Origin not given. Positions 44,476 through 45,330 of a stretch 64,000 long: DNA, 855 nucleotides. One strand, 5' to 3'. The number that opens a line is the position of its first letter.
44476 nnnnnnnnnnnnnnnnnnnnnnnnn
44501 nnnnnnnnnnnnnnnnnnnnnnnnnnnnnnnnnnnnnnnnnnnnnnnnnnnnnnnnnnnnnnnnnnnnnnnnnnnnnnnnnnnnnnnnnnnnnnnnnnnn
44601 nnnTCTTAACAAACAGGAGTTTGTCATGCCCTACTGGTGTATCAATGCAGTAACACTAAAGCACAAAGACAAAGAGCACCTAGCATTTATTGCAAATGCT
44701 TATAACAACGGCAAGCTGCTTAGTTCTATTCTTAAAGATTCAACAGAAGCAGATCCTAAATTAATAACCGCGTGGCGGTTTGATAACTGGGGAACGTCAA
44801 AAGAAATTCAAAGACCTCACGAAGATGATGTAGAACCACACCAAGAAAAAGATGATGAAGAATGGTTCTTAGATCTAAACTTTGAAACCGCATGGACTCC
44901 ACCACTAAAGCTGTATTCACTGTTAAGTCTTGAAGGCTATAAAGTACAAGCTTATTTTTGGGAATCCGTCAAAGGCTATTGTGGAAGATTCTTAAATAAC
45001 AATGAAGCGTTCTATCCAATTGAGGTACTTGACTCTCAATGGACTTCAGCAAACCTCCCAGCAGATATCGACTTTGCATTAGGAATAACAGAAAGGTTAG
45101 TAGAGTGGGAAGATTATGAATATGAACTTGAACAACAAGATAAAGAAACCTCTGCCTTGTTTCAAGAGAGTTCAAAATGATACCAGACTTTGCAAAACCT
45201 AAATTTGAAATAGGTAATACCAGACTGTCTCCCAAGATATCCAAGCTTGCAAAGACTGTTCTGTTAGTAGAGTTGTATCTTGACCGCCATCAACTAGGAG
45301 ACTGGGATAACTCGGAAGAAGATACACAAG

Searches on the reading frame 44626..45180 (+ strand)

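Call 34: search_protein_families(library=phrogs, proteins=[window:44626-45180:+], max_evalue=0.001)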
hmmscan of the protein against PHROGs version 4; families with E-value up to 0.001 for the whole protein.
window:44626-45180:+ (184 aa): 1 family
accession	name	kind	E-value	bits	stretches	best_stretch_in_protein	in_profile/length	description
phrog_20518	-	unknown function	8e-07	30.2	1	35-111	95-164/177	-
